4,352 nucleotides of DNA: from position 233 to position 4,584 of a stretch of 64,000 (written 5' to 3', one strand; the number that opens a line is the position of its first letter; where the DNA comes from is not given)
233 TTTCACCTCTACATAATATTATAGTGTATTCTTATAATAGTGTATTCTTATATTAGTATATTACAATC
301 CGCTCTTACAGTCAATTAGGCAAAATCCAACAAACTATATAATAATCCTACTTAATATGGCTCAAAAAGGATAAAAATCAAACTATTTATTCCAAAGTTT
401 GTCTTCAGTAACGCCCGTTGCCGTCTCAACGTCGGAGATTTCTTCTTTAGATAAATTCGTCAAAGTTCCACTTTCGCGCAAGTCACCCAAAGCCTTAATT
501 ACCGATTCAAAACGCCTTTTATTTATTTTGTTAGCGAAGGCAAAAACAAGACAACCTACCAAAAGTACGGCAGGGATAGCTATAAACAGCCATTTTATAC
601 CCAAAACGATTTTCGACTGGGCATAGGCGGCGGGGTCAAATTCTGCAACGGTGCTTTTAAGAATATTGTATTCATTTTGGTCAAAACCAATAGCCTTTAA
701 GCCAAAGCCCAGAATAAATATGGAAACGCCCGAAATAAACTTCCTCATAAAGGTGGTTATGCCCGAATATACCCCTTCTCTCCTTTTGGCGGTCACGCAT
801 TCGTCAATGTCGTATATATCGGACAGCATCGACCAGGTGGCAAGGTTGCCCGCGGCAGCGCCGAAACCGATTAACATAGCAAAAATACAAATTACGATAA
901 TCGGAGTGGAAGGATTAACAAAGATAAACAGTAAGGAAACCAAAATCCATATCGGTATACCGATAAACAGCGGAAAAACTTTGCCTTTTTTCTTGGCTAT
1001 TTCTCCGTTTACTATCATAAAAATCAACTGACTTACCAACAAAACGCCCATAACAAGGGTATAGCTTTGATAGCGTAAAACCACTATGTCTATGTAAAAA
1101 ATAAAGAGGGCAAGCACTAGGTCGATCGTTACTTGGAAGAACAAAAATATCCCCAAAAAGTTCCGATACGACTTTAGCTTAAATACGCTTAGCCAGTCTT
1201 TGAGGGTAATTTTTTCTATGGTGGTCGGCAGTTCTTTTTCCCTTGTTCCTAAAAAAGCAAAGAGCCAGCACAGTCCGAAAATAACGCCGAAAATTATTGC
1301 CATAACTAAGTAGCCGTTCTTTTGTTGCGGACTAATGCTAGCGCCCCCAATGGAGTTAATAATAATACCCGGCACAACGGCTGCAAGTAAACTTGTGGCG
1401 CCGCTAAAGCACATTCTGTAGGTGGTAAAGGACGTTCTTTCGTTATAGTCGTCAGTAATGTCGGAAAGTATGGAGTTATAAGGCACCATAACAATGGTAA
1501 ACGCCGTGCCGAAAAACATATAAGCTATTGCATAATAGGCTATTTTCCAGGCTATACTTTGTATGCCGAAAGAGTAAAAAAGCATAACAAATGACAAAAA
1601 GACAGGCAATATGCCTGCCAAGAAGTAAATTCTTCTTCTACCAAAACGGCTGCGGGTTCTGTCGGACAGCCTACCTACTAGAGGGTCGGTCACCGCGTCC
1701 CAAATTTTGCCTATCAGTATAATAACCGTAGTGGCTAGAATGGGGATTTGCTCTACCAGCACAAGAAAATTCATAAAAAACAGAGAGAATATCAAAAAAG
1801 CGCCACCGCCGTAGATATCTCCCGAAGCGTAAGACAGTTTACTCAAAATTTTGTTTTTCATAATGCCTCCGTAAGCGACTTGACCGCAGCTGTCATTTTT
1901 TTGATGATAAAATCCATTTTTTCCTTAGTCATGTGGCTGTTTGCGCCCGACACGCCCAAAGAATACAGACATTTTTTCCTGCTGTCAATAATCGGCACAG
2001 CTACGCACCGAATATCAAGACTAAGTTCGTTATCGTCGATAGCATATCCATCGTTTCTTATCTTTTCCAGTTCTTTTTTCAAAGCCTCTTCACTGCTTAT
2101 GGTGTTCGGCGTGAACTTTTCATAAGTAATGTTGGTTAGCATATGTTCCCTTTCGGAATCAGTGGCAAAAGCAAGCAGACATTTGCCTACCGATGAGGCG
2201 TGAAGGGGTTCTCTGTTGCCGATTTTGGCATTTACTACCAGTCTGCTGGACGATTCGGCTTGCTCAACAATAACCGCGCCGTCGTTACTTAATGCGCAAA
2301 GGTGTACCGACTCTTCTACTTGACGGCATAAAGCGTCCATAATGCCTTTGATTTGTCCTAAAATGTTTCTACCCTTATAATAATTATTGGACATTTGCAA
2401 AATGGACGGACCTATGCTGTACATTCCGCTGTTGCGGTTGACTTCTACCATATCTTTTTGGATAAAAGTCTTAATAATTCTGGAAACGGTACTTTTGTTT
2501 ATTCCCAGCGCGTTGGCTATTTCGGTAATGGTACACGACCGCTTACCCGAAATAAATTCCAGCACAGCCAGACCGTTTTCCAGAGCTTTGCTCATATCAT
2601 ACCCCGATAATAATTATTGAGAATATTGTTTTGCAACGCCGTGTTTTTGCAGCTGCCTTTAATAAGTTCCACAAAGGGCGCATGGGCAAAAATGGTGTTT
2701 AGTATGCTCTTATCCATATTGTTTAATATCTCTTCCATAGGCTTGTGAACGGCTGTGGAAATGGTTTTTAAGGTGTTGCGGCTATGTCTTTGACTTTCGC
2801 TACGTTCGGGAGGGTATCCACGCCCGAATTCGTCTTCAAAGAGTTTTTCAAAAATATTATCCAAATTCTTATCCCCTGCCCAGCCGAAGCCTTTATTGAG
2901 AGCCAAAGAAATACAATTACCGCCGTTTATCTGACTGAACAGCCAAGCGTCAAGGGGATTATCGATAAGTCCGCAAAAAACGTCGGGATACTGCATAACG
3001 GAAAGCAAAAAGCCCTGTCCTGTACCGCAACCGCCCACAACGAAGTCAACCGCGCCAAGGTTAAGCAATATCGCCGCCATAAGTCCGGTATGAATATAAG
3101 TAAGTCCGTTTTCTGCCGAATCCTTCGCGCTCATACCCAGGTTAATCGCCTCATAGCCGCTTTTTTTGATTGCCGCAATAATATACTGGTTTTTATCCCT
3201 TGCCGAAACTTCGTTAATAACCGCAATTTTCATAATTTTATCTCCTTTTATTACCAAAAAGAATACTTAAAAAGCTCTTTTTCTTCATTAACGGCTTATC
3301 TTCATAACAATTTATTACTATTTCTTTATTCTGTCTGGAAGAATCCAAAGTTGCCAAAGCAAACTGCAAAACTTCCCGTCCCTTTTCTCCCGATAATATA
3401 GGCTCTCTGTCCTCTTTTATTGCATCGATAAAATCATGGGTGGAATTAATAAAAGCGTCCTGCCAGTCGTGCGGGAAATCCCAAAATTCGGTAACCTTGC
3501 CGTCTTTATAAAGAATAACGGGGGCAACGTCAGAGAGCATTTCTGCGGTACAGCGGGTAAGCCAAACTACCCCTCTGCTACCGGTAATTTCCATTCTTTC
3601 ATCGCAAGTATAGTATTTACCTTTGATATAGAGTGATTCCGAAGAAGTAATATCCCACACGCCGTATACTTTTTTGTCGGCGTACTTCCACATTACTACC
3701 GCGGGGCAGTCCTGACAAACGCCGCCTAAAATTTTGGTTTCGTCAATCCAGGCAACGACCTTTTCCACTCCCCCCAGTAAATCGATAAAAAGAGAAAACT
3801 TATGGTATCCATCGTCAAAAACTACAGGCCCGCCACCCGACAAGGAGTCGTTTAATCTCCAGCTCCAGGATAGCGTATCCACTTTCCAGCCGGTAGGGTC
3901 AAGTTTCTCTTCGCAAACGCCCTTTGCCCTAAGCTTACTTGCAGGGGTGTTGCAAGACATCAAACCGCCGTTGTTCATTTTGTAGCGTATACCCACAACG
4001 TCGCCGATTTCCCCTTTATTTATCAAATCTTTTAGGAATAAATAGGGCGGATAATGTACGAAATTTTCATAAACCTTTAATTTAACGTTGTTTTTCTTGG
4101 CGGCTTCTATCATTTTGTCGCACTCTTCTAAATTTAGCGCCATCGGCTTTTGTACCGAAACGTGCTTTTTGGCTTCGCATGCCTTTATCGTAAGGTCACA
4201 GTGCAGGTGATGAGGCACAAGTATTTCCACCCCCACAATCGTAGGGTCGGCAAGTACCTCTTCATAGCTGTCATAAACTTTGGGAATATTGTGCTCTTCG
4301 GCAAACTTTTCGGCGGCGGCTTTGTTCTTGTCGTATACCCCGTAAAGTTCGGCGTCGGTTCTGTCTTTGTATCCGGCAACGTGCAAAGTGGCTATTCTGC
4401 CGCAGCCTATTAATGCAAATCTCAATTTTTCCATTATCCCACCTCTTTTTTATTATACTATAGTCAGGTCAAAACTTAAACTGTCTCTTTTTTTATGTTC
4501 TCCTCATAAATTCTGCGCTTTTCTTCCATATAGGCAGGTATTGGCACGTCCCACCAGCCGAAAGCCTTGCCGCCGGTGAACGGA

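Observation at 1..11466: An uncharacterised glycyl-radical 1,2-eliminase operon faces a sugar-type operon (TPP enzyme, Gfo/Idh/MocA, RpiB-like, IclR, GPH symporter) with AOR beyond, possibly an undescribed anaerobic catabolic pathway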

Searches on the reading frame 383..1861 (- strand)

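Call 3: search_protein_families(library=pfam, proteins=[window:383-1861:-])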
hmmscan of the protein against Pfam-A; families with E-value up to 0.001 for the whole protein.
window:383-1861:- (492 aa): 2 families
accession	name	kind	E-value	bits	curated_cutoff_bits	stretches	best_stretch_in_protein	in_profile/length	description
PF13347.12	MFS_2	-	3.6e-68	230.5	27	1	10-447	1-426/427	MFS/sugar transport protein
PF07690.21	MFS_1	-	5.7e-21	75.2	33.4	1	50-377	45-343/347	Major Facilitator Superfamily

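Call 4: search_protein_families(library=ncbifam, proteins=[window:383-1861:-])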
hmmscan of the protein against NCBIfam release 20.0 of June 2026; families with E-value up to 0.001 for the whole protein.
window:383-1861:- (492 aa): 6 families
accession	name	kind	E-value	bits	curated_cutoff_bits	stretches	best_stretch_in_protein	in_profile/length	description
TIGR00792.1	gph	subfamily_domain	9.6e-61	205.7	231.35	1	8-458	1-434/437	glycoside-pentoside-hexuronide (GPH):cation symporter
NF007749.0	PRK10429.1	equivalog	2e-38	132.4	456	1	6-462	6-451/473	melibiose:sodium transporter MelB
NF007237.0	PRK09669.1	subfamily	1.1e-37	129.8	610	1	5-465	8-449/461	putative symporter YagG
NF007353.0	PRK09848.1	equivalog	1.8e-30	106.1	528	1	9-462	11-445/457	glucuronide transporter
NF008526.0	PRK11462.1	equivalog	1.6e-29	103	836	1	1-404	1-401/460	glycoside-pentoside-hexuronide family transporter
TIGR01301.1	GPH_sucrose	subfamily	1.1e-07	31.1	511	1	34-144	31-151/476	sucrose/proton symporter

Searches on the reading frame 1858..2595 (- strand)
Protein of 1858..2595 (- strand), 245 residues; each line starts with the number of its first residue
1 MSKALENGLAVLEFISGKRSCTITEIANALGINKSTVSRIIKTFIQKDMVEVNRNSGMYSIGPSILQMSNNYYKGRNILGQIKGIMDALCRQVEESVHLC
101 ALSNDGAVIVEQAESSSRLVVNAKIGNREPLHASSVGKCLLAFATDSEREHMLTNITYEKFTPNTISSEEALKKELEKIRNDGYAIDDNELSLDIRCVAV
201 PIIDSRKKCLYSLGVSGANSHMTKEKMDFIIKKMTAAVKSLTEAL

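Call 3: search_protein_families(library=pfam, proteins=[window:1858-2595:-])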
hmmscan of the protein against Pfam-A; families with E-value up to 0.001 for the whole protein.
window:1858-2595:- (245 aa): 10 families
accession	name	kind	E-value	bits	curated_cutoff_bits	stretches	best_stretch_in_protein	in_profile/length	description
PF01614.24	IclR_C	-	1e-45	155.8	24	1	72-240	3-171/174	Bacterial transcriptional regulator IclR C-terminal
PF09339.16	HTH_IclR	-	2.1e-11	43.8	22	1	4-52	1-50/52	IclR helix-turn-helix domain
PF12802.13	MarR_2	-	2.6e-08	34.3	27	1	10-55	9-55/61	MarR family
PF01047.28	MarR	-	6.6e-08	32.8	24.6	1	10-55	7-52/59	MarR family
PF13412.12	HTH_24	-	7.4e-07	29.1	21.9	1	8-51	5-48/48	Winged helix-turn-helix DNA-binding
PF13545.12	HTH_Crp_2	-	6.8e-05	23.2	27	1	21-54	23-56/70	Crp-like helix-turn-helix domain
PF01022.26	HTH_5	-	7.7e-05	22.9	22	1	11-39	7-34/47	Bacterial regulatory protein, arsR family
PF25213.1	HVO_A0261_N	-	0.00034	20.9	35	1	9-60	14-62/86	HVO_A0261 N-terminal domain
PF13384.12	HTH_23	-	0.00043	20.5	24.6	1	22-44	19-41/50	Homeodomain-like domain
PF01978.25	TrmB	-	0.00047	20.4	25.6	0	20-56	22-58/68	Sugar-specific transcriptional regulator TrmB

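Call 4: search_protein_families(library=ncbifam, proteins=[window:1858-2595:-])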
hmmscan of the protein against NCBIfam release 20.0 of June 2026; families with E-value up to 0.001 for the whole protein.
window:1858-2595:- (245 aa): 13 families
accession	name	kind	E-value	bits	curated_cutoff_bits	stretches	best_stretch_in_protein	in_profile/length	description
NF045644.1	TransRegBhcR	equivalog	4.6e-53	180.2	350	1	2-244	22-264/267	HTH-type transcriptional regulator BhcR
TIGR02431.1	pcaR_pcaU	subfamily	8.4e-45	153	284.75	1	3-239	6-242/248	beta-ketoadipate pathway transcriptional regulators, PcaR/PcaU/PobR family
NF008601.2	PRK11569.1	equivalog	5.2e-40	137.3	380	1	4-232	28-259/276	glyoxylate bypass operon transcriptional repressor IclR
NF011671.1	PRK15090.1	equivalog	3.1e-36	124.9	275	1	9-243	17-251/256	DNA-binding transcriptional regulator KdgR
NF007548.0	PRK10163.1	equivalog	7.5e-32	110.5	406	1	3-226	22-246/271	HTH-type transcriptional repressor AllR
NF007342.0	PRK09834.1-4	equivalog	2.4e-18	66.1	251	1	4-223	13-233/263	DNA-binding transcriptional regulator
NF007341.0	PRK09834.1-3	equivalog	3.4e-18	65.7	269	1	4-245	9-258/274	DNA-binding transcriptional regulator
NF007339.0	PRK09834.1-1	equivalog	7.3e-16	58.3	299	1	3-205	21-226/271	DNA-binding transcriptional regulator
NF053814.1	teico_TcaR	equivalog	6.1e-08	32.9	170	1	10-91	42-120/151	MarR family transcriptional regulator TcaR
NF040939.2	trans_reg_lrs14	equivalog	8.5e-05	22.5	90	1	12-57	28-73/103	Lrs14 family HTH-type transcriptional regulator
NF053606.1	Sta1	subfamily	0.00026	21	80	1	9-56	23-70/100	Sta1 family transcriptional regulator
NF033788.1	HTH_metalloreg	subfamily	0.00043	20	55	0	9-55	14-60/77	metalloregulator ArsR/SmtB family transcription factor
TIGR02395.1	rpoN_sigma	equivalog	0.0009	18.4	277.35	0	21-43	324-346/434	RNA polymerase factor sigma-54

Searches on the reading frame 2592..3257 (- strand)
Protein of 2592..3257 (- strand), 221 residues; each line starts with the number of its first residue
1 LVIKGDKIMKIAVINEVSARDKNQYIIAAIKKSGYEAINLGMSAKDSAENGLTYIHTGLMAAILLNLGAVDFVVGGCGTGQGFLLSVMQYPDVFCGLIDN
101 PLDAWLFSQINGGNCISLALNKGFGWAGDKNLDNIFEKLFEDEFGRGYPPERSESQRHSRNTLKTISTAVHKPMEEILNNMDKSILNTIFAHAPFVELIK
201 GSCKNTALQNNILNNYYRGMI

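Call 3: search_protein_families(library=pfam, proteins=[window:2592-3257:-])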
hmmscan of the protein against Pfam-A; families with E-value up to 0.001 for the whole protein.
window:2592-3257:- (221 aa): 1 family
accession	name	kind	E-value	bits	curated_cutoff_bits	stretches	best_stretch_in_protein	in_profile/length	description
PF02502.23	LacAB_rpiB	-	4.3e-13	49.9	24.7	1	11-144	1-126/138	Ribose/Galactose Isomerase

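Call 4: search_protein_families(library=ncbifam, proteins=[window:2592-3257:-])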
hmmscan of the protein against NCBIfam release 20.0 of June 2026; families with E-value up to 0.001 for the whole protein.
window:2592-3257:- (221 aa): 2 families
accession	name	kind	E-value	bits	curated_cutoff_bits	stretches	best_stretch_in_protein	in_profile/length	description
NF006753.0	PRK09273.1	equivalog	4.9e-68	228.6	137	1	9-212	1-206/211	hypothetical protein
NF004051.0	PRK05571.1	subfamily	3.4e-05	23.7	135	1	9-119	2-109/149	ribose-5-phosphate isomerase B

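Call 32: search_solved_structures(query=window:2592-3233:-, max_evalue=0.001)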
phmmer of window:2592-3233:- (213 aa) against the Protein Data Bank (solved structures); distinct sequences matched with E-value up to 0.001: 7.
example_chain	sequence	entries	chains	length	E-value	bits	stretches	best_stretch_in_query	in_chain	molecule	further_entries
3c5y_A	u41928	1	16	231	2.7e-49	170.6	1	1-204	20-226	Ribose/galactose isomerase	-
4u8e_A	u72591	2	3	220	1.7e-48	168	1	1-200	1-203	Putative uncharacterized protein gbs1892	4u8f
2ppw_A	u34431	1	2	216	1.1e-46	162.2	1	1-197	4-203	Conserved domain protein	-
3ono_A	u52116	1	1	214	4.6e-45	156.8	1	1-196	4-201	Ribose/Galactose Isomerase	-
3he8_A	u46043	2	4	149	0.00019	24.1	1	3-111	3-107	Ribose-5-phosphate isomerase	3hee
3s5p_A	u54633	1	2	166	0.00022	23.9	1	1-111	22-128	Ribose 5-phosphate isomerase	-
3ph3_A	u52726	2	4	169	0.00029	23.6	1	3-111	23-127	Ribose-5-phosphate isomerase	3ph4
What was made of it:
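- On IolD, IolG and DhuI (module B genes): The RpiB-like protein does meet NF006753 (229 against 137), a model named only 'hypothetical protein', and matches DhuI structure 4U8E at E 1.7e-48 (calls 4, 32).
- Checked: It is a PRK09273/DhuI-type protein (call 32).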

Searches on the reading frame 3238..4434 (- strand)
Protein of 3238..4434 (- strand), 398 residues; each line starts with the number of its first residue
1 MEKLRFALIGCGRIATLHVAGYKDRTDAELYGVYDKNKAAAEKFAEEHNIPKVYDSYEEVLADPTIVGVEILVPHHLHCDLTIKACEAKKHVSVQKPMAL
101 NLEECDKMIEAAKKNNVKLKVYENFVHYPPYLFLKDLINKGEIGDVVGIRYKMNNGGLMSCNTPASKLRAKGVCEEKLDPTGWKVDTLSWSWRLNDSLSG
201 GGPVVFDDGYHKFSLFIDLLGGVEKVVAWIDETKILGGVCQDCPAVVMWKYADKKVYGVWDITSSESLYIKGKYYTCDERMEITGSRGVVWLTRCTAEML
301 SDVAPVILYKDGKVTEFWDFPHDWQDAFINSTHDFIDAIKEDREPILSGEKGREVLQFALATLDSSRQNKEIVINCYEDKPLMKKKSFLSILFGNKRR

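Call 3: search_protein_families(library=pfam, proteins=[window:3238-4434:-])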
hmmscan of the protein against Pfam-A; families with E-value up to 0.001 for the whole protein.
window:3238-4434:- (398 aa): 4 families
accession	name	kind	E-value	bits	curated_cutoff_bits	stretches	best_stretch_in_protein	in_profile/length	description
PF01408.29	GFO_IDH_MocA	-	2.1e-28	99.8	24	1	4-122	1-119/120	Oxidoreductase family, NAD-binding Rossmann fold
PF02894.22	GFO_IDH_MocA_C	-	2.1e-14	54.3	22.9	1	136-371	2-215/218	Oxidoreductase family, C-terminal alpha/beta domain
PF22725.1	GFO_IDH_MocA_C3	-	7.5e-09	36.1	27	1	188-289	31-122/124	GFO/IDH/MocA C-terminal domain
PF03447.22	NAD_binding_3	-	5.2e-06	27.6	24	1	10-120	1-114/116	Homoserine dehydrogenase, NAD binding domain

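Call 4: search_protein_families(library=ncbifam, proteins=[window:3238-4434:-])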
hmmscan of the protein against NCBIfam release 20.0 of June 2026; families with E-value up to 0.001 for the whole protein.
window:3238-4434:- (398 aa): 10 families
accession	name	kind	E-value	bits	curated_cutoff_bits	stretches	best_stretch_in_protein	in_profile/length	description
TIGR04380.1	myo_inos_iolG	equivalog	3.2e-35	121.6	355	2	3-150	1-149/330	inositol 2-dehydrogenase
NF040723.1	UDP-GlcNAcDh_Arch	equivalog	3.3e-30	105.6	450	1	4-151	1-146/302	UDP-N-acetylglucosamine 3-dehydrogenase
NF052479.1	LevoglcsnDh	equivalog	1.9e-21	76.2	650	1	3-151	3-159/386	levoglucosan dehydrogenase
NF052679.1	InsChiInosDhIolG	equivalog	5e-14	52.1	540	1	4-151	3-153/343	bifunctional inositol 2-dehydrogenase/D-chiro-inositol 1-dehydrogenase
NF041392.1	XylDh_Gfo6_Halo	equivalog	2.2e-13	49.7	350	1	2-154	15-171/350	D-xylose 1-dehydrogenase Gfo6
NF008607.0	PRK11579.1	subfamily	1.2e-12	47.5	330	1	2-147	3-146/346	oxidoreductase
NF007574.0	PRK10206.1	equivalog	2.5e-09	36.7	352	1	5-153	4-153/345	oxidoreductase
NF058563.1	BT_2159_fam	equivalog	4.6e-09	35.8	650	1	5-158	2-155/350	disaccharide 3-dehydrogenase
NF058561.1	BT_2158_fam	equivalog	5.4e-07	28.5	750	1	3-149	35-180/487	glycoside 3-dehydrogenase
NF009830.0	PRK13304.1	equivalog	4e-05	23.2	267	1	4-119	2-116/265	aspartate dehydrogenase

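Call 34: search_solved_structures(query=window:3238-4431:-, max_evalue=1e-10)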
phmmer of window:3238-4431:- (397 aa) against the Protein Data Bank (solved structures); distinct sequences matched with E-value up to 1e-10: 35.
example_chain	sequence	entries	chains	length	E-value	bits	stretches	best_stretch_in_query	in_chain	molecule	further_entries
3ezy_A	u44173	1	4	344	1.1e-23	87.2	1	3-144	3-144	Dehydrogenase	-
4gqa_A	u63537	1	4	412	1.3e-23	86.9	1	5-156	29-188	NAD binding Oxidoreductase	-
1zh8_A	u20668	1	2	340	1.9e-19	73.2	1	2-151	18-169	oxidoreductase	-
1evj_A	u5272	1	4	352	9.3e-18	67.6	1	3-169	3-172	GLUCOSE-FRUCTOSE OXIDOREDUCTASE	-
3e18_A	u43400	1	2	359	1.4e-17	67.1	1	2-153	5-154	oxidoreductase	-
3moi_A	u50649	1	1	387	1.7e-17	66.7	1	2-146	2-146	Probable dehydrogenase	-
1ydw_A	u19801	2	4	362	2e-17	66.5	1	3-141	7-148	AX110P-like protein | Probable oxidoreductase At4g09670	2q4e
9m3d_B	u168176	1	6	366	3.3e-17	65.8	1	2-146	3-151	DgpA1 from W974-1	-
1ofg_A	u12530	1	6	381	3.4e-17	65.8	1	4-169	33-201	GLUCOSE-FRUCTOSE OXIDOREDUCTASE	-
1ryd_A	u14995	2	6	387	3.5e-17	65.7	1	4-169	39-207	glucose-fructose oxidoreductase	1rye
7xr9_A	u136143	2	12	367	4.1e-17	65.5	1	2-146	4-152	DgpA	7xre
1h6a_A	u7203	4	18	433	4.6e-17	65.3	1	4-169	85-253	PRECURSOR FORM OF GLUCOSE-FRUCTOSE OXIDOREDUCTASE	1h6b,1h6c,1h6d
7wzd_A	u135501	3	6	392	4.2e-16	62.2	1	2-147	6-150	4,5-dihydroxyphthalate dehydrogenase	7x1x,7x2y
3evn_A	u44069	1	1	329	3.1e-15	59.3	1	2-149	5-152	Oxidoreductase, Gfo/Idh/MocA family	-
4had_A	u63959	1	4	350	7.4e-15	58.1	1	3-147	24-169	Probable oxidoreductase protein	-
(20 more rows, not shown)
